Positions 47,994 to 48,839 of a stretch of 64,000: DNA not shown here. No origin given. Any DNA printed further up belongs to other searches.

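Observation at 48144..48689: RAYT/IS200-like HuH transposase beside groEL carries an in-frame REP-like GTAG-flanked palindrome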

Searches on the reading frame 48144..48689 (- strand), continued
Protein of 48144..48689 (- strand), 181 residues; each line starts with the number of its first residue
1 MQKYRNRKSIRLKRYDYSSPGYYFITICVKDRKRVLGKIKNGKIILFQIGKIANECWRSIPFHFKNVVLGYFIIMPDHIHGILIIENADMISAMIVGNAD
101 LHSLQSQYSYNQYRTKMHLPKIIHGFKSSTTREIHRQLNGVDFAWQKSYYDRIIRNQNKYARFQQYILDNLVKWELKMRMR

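Call 59: find_encoding_contigs(protein=P0002, flank=10000, max_places=2)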
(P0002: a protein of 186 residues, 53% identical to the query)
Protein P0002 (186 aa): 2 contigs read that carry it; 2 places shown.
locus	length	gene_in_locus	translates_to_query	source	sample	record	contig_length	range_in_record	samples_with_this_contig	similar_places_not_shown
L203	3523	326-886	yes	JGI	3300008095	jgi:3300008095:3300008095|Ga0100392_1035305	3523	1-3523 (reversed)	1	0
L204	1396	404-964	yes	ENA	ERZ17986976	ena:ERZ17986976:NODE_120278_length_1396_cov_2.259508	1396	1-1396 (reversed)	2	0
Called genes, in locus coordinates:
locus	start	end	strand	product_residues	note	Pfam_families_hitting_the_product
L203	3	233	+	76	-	?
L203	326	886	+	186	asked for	PF01797:Y1_Tnp (weak)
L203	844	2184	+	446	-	PF00587:tRNA-synt_2b, PF03129:HGTP_anticodon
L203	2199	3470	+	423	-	PF00344:SecY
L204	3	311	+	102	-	?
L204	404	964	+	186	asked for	PF01797:Y1_Tnp (weak)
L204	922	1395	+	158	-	?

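Call 60: find_encoding_contigs(protein=P0017, flank=10000, max_places=2)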
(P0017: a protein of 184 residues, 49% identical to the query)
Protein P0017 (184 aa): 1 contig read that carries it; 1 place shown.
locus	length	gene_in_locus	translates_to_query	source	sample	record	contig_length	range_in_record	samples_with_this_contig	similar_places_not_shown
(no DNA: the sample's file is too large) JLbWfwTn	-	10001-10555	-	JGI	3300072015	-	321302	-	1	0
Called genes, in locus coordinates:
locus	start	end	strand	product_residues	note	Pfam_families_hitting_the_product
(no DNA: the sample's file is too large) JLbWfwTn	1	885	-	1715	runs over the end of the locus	-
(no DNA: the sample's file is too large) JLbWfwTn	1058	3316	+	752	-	PF01336:tRNA_anti-codon, PF00152:tRNA-synt_2, PF02938:GAD, PF04073:tRNA_edit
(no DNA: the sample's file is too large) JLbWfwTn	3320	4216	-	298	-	PF00990:GGDEF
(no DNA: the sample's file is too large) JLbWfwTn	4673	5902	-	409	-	PF01368:DHH, PF02272:DHHA1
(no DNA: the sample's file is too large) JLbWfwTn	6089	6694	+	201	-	PF01250:Ribosomal_S6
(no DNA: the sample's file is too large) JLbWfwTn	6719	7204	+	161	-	PF00436:SSB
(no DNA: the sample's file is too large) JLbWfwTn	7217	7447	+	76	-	PF01084:Ribosomal_S18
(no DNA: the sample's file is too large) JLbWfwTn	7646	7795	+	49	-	-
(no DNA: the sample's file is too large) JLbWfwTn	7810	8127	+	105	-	PF00829:Ribosomal_L21p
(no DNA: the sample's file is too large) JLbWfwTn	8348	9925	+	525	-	PF03092:BT1, PF07690:MFS_1, PF03092:BT1 (weak)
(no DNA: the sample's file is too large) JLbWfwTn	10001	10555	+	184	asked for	PF01797:Y1_Tnp (faint)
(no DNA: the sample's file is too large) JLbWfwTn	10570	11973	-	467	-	PF01551:Peptidase_M23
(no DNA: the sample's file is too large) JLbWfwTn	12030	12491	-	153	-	PF00011:HSP20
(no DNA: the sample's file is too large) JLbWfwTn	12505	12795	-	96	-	PF01541:GIY-YIG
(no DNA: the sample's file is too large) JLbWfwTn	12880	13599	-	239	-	PF02511:Thy1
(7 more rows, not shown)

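Call 61: find_encoding_contigs(protein=P0030, flank=10000, max_places=2)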
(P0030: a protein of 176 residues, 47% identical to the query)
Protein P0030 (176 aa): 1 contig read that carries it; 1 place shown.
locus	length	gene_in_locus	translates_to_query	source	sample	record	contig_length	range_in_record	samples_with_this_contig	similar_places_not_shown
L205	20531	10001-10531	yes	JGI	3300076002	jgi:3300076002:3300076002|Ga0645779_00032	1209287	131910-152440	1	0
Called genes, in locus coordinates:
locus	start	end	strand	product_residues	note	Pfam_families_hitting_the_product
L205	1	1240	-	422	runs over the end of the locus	PF08245:Mur_ligase_M, PF02875:Mur_ligase_C (weak), PF27239:FOL3_C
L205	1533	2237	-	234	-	PF01988:VIT1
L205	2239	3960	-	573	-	PF00664:ABC_membrane, PF03193:RsgA_GTPase (weak), PF00005:ABC_tran, PF02463:SMC_N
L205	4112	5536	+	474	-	PF00403:HMA (weak), PF13386:DsbD_2, PF13473:Cupredoxin_1 (weak)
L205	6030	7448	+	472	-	PF04715:, PF00425:Chorismate_bind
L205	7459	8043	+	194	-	PF00117:GATase, PF07722:Peptidase_C26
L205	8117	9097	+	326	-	PF00535:Glycos_transf_2, PF10111:Glyco_tranf_2_2 (weak), PF13641:Glyco_tranf_2_3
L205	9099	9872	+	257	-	-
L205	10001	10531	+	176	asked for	PF01797:Y1_Tnp (faint)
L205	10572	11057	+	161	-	PF13310:Virulence_RhuM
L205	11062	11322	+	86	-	-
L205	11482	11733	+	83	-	-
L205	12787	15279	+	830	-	PF22222:Cpf1_PI-like, PF18516:RuvC_1, PF18510:NUC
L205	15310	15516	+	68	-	-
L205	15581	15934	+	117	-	PF12686:DUF3800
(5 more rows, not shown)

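Call 62: find_encoding_contigs(protein=P0013, flank=10000, max_places=2)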
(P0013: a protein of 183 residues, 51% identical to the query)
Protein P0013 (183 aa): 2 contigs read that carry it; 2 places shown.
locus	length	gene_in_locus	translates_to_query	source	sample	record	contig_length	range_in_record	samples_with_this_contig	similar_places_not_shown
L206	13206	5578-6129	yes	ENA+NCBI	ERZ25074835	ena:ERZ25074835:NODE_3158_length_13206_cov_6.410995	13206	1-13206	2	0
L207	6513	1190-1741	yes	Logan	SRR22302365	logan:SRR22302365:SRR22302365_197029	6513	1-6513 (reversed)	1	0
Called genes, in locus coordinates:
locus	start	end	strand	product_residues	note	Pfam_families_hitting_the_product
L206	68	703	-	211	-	PF00486:Trans_reg_C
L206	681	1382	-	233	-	PF04012:PspA_IM30, PF27865:CHP04376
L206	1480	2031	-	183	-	PF01740:STAS, PF13466:STAS_2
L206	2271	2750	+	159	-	-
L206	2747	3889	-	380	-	PF00072:Response_reg, PF00158:Sigma54_activat, PF01078:Mg_chelatase (faint), PF14532:Sigma54_activ_2, PF07728:AAA_5, PF25601:AAA_lid_14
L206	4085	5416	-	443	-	PF00890:FAD_binding_2 (weak), PF01134:GIDA (faint), PF03486:HI0933_like (faint), PF07992:Pyr_redox_2, PF12831:FAD_oxidored (faint), PF13738:Pyr_redox_3 (weak), PF00070:Pyr_redox, PF02852:Pyr_redox_dim, +1 more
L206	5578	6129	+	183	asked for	PF01797:Y1_Tnp (faint)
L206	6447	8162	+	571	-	PF02776:TPP_enzyme_N, PF00205:TPP_enzyme_M, PF02775:TPP_enzyme_C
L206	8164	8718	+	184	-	PF01842:ACT, PF22629:ACT_AHAS_ss, PF13710:ACT_5, PF10369:ALS_ss_C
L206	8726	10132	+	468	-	PF00330:Aconitase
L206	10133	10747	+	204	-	PF00694:Aconitase_C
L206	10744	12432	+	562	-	PF00920:ILVD_EDD_N, PF24877:ILV_EDD_C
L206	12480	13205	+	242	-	?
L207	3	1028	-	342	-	?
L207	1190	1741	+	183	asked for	PF01797:Y1_Tnp (faint)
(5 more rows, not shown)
